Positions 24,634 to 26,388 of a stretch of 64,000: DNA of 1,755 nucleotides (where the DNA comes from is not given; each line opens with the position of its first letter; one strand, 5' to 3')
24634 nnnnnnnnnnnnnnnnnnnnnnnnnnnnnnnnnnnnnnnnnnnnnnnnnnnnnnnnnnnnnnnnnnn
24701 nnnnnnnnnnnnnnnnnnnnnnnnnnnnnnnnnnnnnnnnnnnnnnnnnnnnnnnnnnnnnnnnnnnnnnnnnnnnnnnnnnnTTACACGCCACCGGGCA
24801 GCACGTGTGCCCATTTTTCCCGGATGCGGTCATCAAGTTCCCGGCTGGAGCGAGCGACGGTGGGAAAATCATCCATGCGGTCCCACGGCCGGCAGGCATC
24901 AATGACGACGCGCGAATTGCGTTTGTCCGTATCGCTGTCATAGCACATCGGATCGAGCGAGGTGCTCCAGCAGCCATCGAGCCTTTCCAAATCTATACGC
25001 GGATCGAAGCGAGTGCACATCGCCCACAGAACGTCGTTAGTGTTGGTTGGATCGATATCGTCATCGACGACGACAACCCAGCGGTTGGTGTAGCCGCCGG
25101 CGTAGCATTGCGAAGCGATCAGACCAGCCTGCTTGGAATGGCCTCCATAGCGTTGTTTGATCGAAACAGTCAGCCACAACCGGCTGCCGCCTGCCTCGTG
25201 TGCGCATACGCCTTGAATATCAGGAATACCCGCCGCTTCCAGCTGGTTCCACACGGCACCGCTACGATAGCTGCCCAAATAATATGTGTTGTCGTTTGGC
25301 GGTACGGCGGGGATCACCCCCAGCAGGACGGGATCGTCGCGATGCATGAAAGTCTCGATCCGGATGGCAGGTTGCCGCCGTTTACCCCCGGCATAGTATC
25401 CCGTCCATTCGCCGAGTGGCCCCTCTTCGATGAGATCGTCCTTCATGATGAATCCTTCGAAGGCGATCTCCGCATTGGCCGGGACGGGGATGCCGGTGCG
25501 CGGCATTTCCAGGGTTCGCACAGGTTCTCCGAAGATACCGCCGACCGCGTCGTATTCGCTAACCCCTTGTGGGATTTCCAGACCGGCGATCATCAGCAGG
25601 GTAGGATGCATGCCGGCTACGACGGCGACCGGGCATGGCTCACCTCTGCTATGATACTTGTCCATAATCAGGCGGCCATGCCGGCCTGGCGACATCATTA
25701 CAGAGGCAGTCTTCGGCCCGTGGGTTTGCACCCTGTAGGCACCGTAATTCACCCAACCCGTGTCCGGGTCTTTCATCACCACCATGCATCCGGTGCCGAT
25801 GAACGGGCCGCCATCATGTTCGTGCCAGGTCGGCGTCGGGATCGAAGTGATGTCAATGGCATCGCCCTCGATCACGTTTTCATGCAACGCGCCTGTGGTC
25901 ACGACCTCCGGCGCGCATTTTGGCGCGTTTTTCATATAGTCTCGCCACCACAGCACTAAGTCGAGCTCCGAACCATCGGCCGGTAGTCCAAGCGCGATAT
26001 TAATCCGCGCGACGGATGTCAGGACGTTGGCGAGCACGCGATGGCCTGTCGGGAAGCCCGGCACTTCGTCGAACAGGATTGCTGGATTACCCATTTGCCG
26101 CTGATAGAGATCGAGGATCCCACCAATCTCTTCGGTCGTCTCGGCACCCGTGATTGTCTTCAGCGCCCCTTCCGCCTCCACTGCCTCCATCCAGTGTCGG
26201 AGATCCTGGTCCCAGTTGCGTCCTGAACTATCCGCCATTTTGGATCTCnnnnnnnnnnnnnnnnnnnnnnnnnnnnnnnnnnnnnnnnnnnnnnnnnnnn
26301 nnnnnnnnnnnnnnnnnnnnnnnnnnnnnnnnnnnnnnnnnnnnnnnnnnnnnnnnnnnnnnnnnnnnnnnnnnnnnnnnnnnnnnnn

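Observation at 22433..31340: Seven-gene operon interleaving two complete CoxM/S/L-type molybdenum hydroxylases with a UbiD (prFMN) decarboxylase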

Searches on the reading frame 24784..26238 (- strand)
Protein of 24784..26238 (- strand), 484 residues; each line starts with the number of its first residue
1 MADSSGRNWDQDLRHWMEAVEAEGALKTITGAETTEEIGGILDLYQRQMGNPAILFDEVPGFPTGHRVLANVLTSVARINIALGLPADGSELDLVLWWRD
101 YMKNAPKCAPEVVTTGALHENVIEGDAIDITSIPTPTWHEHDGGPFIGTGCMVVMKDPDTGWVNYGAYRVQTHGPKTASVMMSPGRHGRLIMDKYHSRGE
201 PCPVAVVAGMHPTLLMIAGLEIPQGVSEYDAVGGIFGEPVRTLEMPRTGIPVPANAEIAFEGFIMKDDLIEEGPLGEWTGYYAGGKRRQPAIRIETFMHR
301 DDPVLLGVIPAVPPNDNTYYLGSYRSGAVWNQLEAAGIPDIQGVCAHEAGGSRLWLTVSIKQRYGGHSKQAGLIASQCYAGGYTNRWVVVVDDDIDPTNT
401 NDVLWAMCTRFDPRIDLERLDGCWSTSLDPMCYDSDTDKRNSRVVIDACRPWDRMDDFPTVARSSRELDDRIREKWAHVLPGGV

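Call 3: search_protein_families(library=pfam, proteins=[window:24784-26238:-])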
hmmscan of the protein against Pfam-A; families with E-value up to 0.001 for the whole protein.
window:24784-26238:- (484 aa): 3 families
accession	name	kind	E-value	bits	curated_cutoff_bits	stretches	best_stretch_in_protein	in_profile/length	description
PF01977.22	UbiD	-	4.8e-60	202.7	23.3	1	115-311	7-204/206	3-octaprenyl-4-hydroxybenzoate carboxy-lyase Rift-related domain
PF20696.2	UbiD_C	-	3.4e-28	98.6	24.2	1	324-448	7-127/127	3-octaprenyl-4-hydroxybenzoate carboxy-lyase C-terminal domain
PF20695.2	UbiD_N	-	7.8e-10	39.2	24.3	1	18-88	2-68/78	3-octaprenyl-4-hydroxybenzoate carboxy-lyase N-terminal domain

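Call 4: search_protein_families(library=ncbifam, proteins=[window:24784-26238:-])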
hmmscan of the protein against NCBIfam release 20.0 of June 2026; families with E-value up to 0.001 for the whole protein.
window:24784-26238:- (484 aa): 7 families
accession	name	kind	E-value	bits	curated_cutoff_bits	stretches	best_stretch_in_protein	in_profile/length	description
NF041204.1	VdcC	exception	1.2e-79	268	650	1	11-459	2-448/467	non-oxidative hydroxyarylic acid decarboxylases subunit C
TIGR02724.1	phenyl_P_beta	equivalog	2.8e-79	266.7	468.95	1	12-477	2-467/472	phenylphosphate carboxylase subunit beta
TIGR00148.1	TIGR00148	subfamily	3.1e-79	266.7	244.85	1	13-449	1-436/438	UbiD family decarboxylase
NF041219.1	BagN_FevL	exception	4.4e-53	180.5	1000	1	11-436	18-455/502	bagremycin/ferroverdin biosynthesis UbiD family decarboxylase BagN/FevL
TIGR03701.1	mena_SCO4490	equivalog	1.5e-51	175.5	495.9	1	17-422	3-416/433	menaquinone biosynthesis decarboxylase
TIGR02723.1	phenyl_P_alpha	equivalog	2.4e-48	164.9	564.6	1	26-475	24-471/485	phenylphosphate carboxylase subunit alpha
NF008175.0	PRK10922.1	equivalog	3.9e-40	137.8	788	1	11-454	7-461/497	4-hydroxy-3-polyprenylbenzoate decarboxylase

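Call 10: find_homologous_proteins(query=window:24784-26238:-, max_evalue=1e-30)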
Query window:24784-26238:- (484 aa): 3754 proteins with E <= 1e-30 among 8000 candidates; the best 120 are listed.
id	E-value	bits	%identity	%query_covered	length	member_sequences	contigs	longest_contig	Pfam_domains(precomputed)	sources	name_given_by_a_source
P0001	0.0e+0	1148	100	100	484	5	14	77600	PF20696.3,PF01977.23,PF20695.3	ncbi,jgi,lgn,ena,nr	ncbi:MAG: UbiD family decarboxylase [Pseudomonadota bacterium]|nr:UbiD family decarboxylase [Pseudom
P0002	0.0e+0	1147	100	100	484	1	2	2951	PF20696.3,PF01977.23,PF20695.3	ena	-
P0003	0.0e+0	1147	100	100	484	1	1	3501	PF20696.3,PF01977.23,PF20695.3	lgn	-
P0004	0.0e+0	1146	100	100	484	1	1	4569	PF20696.3,PF01977.23,PF20695.3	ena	-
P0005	0.0e+0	1146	100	100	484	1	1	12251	PF20696.3,PF01977.23,PF20695.3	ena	-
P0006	0.0e+0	1146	100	100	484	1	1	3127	PF20696.3,PF01977.23,PF20695.3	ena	-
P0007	0.0e+0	1144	100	100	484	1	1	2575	PF20696.3,PF01977.23,PF20695.3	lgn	-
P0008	0.0e+0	1143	100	100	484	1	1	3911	PF20696.3,PF01977.23,PF20695.3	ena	-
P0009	0.0e+0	1143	100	100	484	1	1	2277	PF20696.3,PF01977.23,PF20695.3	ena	-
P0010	0.0e+0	1142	99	100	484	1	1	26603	PF20696.3,PF01977.23,PF20695.3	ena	-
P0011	0.0e+0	1142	100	100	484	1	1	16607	PF20696.3,PF01977.23,PF20695.3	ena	-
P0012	0.0e+0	1141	100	100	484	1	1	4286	PF20696.3,PF01977.23,PF20695.3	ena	-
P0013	0.0e+0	1137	99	100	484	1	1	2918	PF20696.3,PF01977.23,PF20695.3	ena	-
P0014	0.0e+0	1102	100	97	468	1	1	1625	PF20696.3,PF01977.23,PF20695.3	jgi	jgi:4-hydroxy-3-polyprenylbenzoate decarboxylase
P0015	0.0e+0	1102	100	97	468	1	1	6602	PF20696.3,PF01977.23,PF20695.3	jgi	-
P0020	6.0e-273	924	79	99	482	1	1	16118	PF20696.3,PF01977.23,PF20695.3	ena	-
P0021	1.5e-265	900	78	98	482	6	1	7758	PF20696.3,PF01977.23,PF20695.3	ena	-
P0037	3.0e-245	833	72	98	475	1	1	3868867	PF20696.3,PF01977.23,PF20695.3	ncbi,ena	-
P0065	1.1e-237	808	69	98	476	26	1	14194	PF20696.3,PF01977.23,PF20695.3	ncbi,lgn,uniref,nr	ncbi:UbiD family decarboxylase [Rhodoplanes roseus]|uniref:UbiD-like subunit of potential (De) carbo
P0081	2.2e-235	800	68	98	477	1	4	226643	PF20696.3,PF01977.23,PF20695.3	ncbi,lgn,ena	-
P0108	6.9e-233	792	70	98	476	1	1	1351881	PF20696.3,PF01977.23,PF20695.3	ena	-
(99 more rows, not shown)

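Call 11: find_encoding_contigs(protein=P0037, flank=10000, max_places=2)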
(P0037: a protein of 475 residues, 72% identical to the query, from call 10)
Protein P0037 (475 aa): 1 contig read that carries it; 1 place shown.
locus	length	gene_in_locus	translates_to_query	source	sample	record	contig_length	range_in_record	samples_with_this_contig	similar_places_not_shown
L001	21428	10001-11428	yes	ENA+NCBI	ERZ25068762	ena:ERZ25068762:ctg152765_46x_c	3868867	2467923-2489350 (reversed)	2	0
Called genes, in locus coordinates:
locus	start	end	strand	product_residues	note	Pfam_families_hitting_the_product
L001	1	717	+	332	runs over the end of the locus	PF02618:YceG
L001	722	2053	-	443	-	PF02646:RmuC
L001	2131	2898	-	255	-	PF00106:adh_short, PF08659:KR, PF13561:adh_short_C2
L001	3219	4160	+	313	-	PF03755:YicC-like_N, PF08340:YicC-like_C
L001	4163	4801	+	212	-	PF00625:Guanylate_kin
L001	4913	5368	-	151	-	PF01575:MaoC_dehydratas, PF13452:FAS1_DH_region (weak)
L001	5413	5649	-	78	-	PF20099:DUF6489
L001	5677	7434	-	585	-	PF07167:PhaC_N, PF00561:Abhydrolase_1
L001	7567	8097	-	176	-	PF09361:Phasin_2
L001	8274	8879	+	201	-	PF07879:PHB_acc_N, PF05233:PHB_acc (weak)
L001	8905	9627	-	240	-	PF00106:adh_short, PF08659:KR, PF13561:adh_short_C2, PF23441:SDR (weak)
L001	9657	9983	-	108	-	-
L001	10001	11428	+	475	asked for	PF20695:UbiD_N, PF01977:UbiD, PF20696:UbiD_C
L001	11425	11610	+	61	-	-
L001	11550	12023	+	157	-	PF04909:Amidohydro_2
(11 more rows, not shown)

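Call 12: find_encoding_contigs(protein=P0065, flank=10000, max_places=2)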
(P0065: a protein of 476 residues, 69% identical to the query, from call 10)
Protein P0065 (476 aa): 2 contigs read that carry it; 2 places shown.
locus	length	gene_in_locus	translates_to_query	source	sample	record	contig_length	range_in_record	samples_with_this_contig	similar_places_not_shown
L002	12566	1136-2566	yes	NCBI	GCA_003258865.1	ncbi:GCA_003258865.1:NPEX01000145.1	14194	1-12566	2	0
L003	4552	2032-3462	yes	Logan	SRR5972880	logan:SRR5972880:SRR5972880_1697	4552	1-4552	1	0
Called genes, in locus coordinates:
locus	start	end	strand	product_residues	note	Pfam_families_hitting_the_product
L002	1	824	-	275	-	?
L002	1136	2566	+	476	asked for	PF20695:UbiD_N, PF01977:UbiD, PF20696:UbiD_C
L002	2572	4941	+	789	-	PF01315:Ald_Xan_dh_C, PF02738:MoCoBD_1, PF20256:MoCoBD_2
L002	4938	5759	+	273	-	PF00941:FAD_binding_5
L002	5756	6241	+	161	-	PF00111:Fer2, PF13085:Fer2_3 (weak), PF01799:Fer2_2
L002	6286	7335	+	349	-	PF09084:NMT1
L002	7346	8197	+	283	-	PF00005:ABC_tran, PF13304:AAA_21 (faint)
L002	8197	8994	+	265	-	PF00528:BPD_transp_1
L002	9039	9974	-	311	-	PF12844:HTH_19 (weak), PF13384:HTH_23 (faint), PF13560:HTH_31, PF01381:HTH_3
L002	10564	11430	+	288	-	PF00941:FAD_binding_5, PF03450:CO_deh_flav_C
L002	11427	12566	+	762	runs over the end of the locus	PF01315:Ald_Xan_dh_C, PF02738:MoCoBD_1, PF20256:MoCoBD_2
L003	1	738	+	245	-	?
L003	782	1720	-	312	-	PF03706:LPG_synthase_TM (faint)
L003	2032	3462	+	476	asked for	PF20695:UbiD_N, PF01977:UbiD, PF20696:UbiD_C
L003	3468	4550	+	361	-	?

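Call 13: search_solved_structures(query=window:24784-26238:-, max_evalue=1e-10)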
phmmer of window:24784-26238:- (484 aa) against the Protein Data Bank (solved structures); distinct sequences matched with E-value up to 1e-10: 40.
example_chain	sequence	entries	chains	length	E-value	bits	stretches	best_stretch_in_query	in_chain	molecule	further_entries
7pda_A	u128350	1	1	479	7.8e-113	380.9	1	11-481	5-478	UbiD family decarboxylase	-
4ip2_A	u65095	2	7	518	1.5e-53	185.3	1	11-422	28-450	Aromatic Acid Decarboxylase | PA0254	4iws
7abn_D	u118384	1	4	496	2e-53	184.8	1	12-423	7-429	UbiD-like decarboxylase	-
7abo_C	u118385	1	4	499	7e-53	183.1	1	11-423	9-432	UbiD-like decarboxylase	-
7ney_A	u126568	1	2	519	7.2e-45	156.6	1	80-449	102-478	Ferulic acid decarboxylase 1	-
7nf0_A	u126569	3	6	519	1.7e-44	155.4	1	79-448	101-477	Ferulic acid decarboxylase 1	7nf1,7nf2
6da6_A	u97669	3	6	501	1.4e-43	152.4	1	11-414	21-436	UbiD-like decarboxylase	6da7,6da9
6h6x_B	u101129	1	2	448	2e-42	148.6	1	11-456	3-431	3-polyprenyl-4-hydroxybenzoate decarboxylase and related decarboxylases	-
9gqr_A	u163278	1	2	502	4e-42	147.6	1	59-477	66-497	decarboxylase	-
6h6v_A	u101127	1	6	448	9.2e-42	146.4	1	11-456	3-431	3-polyprenyl-4-hydroxybenzoate decarboxylase and related decarboxylases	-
7ae4_A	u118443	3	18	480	1e-39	139.7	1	11-451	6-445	Phenolic acid decarboxylase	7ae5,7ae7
5m1c_A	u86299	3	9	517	6.1e-37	130.5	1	11-453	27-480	3-octaprenyl-4-hydroxybenzoate carboxy-lyase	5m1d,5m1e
2idb_A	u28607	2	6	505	6.1e-37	130.5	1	11-453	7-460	3-octaprenyl-4-hydroxybenzoate carboxy-lyase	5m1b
7p9q_A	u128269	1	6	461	5.2e-36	127.4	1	12-451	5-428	AnInD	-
4s13_A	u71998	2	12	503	1.8e-35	125.7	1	113-461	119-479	Ferulic acid decarboxylase 1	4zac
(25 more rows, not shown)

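Call 23: find_encoding_contigs(protein=P0001, flank=10000, max_places=6)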
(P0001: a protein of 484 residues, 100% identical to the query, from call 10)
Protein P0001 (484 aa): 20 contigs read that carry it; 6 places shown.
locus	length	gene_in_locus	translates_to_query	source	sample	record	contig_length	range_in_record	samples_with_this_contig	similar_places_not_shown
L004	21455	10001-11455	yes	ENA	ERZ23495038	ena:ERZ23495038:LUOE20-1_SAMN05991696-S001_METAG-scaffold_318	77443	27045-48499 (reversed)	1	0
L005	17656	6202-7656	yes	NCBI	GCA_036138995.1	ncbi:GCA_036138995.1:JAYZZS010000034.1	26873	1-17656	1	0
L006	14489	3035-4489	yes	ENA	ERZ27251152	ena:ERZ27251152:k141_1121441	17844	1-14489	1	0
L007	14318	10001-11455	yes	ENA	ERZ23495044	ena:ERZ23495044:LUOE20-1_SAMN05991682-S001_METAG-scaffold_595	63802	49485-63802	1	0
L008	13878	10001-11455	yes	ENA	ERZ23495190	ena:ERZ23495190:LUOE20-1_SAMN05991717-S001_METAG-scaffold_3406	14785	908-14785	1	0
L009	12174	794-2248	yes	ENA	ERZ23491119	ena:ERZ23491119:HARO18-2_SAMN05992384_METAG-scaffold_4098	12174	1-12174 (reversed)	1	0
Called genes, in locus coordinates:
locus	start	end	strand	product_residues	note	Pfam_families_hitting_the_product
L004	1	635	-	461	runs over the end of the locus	PF03972:MmgE_PrpD_N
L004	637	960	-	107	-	-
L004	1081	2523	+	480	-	PF00875:DNA_photolyase, PF03441:FAD_binding_7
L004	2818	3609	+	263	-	PF05875:Ceramidase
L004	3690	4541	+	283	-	PF02668:TauD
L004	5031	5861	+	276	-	PF00941:FAD_binding_5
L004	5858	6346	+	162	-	PF00111:Fer2, PF13085:Fer2_3 (faint), PF01799:Fer2_2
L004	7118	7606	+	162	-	PF13085:Fer2_3 (weak), PF00111:Fer2 (weak), PF01799:Fer2_2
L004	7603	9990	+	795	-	PF01315:Ald_Xan_dh_C, PF02738:MoCoBD_1, PF20256:MoCoBD_2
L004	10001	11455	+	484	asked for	PF20695:UbiD_N, PF01977:UbiD, PF20696:UbiD_C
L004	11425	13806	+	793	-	PF01315:Ald_Xan_dh_C, PF02738:MoCoBD_1, PF20256:MoCoBD_2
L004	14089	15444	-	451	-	PF00296:Bac_luciferase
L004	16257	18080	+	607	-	PF00009:GTP_EFTU, PF01926:MMR_HSR1 (faint), PF22042:EF-G_D2 (weak), PF03144:GTP_EFTU_D2, PF00679:EFG_C, PF21018:BipA_C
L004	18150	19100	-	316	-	PF00561:Abhydrolase_1, PF12146:Hydrolase_4, PF12697:Abhydrolase_6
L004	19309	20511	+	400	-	PF07690:MFS_1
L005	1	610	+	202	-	PF02668:TauD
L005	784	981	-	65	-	-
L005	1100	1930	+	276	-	PF00941:FAD_binding_5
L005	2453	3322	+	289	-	PF00941:FAD_binding_5, PF03450:CO_deh_flav_C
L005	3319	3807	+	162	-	PF13085:Fer2_3 (weak), PF00111:Fer2 (weak), PF01799:Fer2_2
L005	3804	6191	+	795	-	PF01315:Ald_Xan_dh_C, PF02738:MoCoBD_1, PF20256:MoCoBD_2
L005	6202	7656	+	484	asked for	PF20695:UbiD_N, PF01977:UbiD, PF20696:UbiD_C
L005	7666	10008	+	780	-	PF01315:Ald_Xan_dh_C, PF02738:MoCoBD_1, PF20256:MoCoBD_2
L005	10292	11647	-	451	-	PF00296:Bac_luciferase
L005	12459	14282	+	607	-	PF00009:GTP_EFTU, PF01926:MMR_HSR1 (faint), PF22042:EF-G_D2 (weak), PF03144:GTP_EFTU_D2, PF00679:EFG_C, PF21018:BipA_C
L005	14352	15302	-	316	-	PF00561:Abhydrolase_1, PF12146:Hydrolase_4, PF12697:Abhydrolase_6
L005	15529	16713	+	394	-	PF07690:MFS_1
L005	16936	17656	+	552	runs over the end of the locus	PF02776:TPP_enzyme_N, PF00205:TPP_enzyme_M, PF02775:TPP_enzyme_C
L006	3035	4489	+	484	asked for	PF20695:UbiD_N, PF01977:UbiD, PF20696:UbiD_C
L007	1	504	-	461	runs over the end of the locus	PF03972:MmgE_PrpD_N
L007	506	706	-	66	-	-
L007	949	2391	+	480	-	PF00875:DNA_photolyase, PF03441:FAD_binding_7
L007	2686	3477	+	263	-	PF05875:Ceramidase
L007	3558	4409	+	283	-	PF02668:TauD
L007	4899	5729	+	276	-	PF00941:FAD_binding_5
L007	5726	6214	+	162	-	PF00111:Fer2, PF01799:Fer2_2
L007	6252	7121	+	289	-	PF00941:FAD_binding_5, PF03450:CO_deh_flav_C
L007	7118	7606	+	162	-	PF13085:Fer2_3 (weak), PF00111:Fer2 (weak), PF01799:Fer2_2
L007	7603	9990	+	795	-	PF01315:Ald_Xan_dh_C, PF02738:MoCoBD_1, PF20256:MoCoBD_2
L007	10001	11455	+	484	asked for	PF20695:UbiD_N, PF01977:UbiD, PF20696:UbiD_C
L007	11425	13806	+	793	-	PF01315:Ald_Xan_dh_C, PF02738:MoCoBD_1, PF20256:MoCoBD_2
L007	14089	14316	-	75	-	?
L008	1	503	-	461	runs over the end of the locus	PF03972:MmgE_PrpD_N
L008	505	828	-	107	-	-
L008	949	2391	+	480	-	PF00875:DNA_photolyase, PF03441:FAD_binding_7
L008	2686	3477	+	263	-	PF05875:Ceramidase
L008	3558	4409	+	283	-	PF02668:TauD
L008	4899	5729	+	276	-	PF00941:FAD_binding_5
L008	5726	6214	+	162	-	PF00111:Fer2, PF01799:Fer2_2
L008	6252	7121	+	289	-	PF00941:FAD_binding_5, PF03450:CO_deh_flav_C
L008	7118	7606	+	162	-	PF13085:Fer2_3 (weak), PF00111:Fer2 (weak), PF01799:Fer2_2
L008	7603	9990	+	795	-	PF01315:Ald_Xan_dh_C, PF02738:MoCoBD_1, PF20256:MoCoBD_2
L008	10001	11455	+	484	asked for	PF20695:UbiD_N, PF01977:UbiD, PF20696:UbiD_C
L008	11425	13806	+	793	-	PF01315:Ald_Xan_dh_C, PF02738:MoCoBD_1, PF20256:MoCoBD_2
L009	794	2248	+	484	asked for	PF20695:UbiD_N, PF01977:UbiD, PF20696:UbiD_C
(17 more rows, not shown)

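Call 25: find_related_loci(query=A1, collection=genome_contigs, flank=10000)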
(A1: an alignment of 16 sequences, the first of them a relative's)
Query A1 (484 aa) in genome_contigs; peptide patterns used: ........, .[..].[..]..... (x = any residue, [..] = any of these).
600 stretches matched a pattern (row limit reached: there are more); 583 encode a relative of the query (tblastn E <= 1e-3); the best 80 are kept; 80 distinct loci.
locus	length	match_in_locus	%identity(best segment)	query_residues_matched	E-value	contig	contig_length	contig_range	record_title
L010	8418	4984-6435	93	1-484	0e+0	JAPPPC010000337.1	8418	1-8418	MAG: Rhodospirillaceae bacterium isolate SB9157_S6_bin_13 NODE_1715_length_8418_cov_7.23066, whole genome shotgun sequen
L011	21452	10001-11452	92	1-484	0e+0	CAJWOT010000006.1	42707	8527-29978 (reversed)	MAG TPA_asm: uncultured Rhodospirillaceae bacterium isolate ERR599097_bin.110_MetaBAT_v2.12.1_MAG genome assembly, conti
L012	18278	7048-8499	88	1-484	0e+0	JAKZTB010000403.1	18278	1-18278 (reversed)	MAG: Alphaproteobacteria bacterium isolate Langseth_MAG_00048 Langseth_MAG_00048_000000000403, whole genome shotgun sequ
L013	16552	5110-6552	87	1-481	0e+0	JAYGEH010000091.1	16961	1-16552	MAG: Rhodospirillales bacterium isolate OC6_3000m_MAG_133 OC6_3000m_contig_2479488, whole genome shotgun sequence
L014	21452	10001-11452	87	1-484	0e+0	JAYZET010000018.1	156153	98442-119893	MAG: Pseudomonadota bacterium isolate XB_MAG149 DB_MAG149_0018, whole genome shotgun sequence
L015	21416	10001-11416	73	10-481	0e+0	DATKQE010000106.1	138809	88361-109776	MAG TPA_asm: Stellaceae bacterium isolate SMAG_U13994 k141_1115886, whole genome shotgun sequence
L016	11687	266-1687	73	10-483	0e+0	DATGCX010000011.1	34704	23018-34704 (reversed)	MAG TPA_asm: Xanthobacteraceae bacterium isolate SMAG_U9659 k141_1627935, whole genome shotgun sequence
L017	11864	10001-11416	74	10-481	0e+0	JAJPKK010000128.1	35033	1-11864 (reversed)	MAG: Hyphomicrobiales bacterium isolate Centralia_MAG_73 k107_26787260, whole genome shotgun sequence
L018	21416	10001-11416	73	12-483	0e+0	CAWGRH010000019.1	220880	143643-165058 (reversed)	MAG: uncultured Alphaproteobacteria bacterium isolate MFD05513.bin.2.150 genome assembly, contig: contig_49704, whole ge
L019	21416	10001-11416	72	12-483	0e+0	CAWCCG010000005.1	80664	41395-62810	MAG: uncultured Alphaproteobacteria bacterium isolate MFD05513.bin.2.78 genome assembly, contig: contig_12640, whole gen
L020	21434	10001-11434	74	7-484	0e+0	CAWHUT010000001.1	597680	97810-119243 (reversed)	MAG: uncultured Alphaproteobacteria bacterium isolate MFD03044.bin.2.60 genome assembly, contig: contig_12077, whole gen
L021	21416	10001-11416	73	10-481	0e+0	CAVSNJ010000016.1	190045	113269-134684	MAG: uncultured Alphaproteobacteria bacterium isolate MFD03399.bin.1.6 genome assembly, contig: contig_32181, whole geno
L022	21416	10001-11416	73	10-481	0e+0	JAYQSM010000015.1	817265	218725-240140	MAG: Rhodospirillaceae bacterium isolate SD3109_NP_metabta_bins_sspec.tsv.257 contig_8084_pilon, whole genome shotgun se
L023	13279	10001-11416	73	10-481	0e+0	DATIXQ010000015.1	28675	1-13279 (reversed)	MAG TPA_asm: Stellaceae bacterium isolate SMAG_U15253 k141_1440018, whole genome shotgun sequence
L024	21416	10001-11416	72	10-481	0e+0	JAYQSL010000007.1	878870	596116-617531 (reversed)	MAG: Rhodospirillaceae bacterium isolate SD3109_NP_metabta_bins_sspec.tsv.265 contig_263_pilon, whole genome shotgun seq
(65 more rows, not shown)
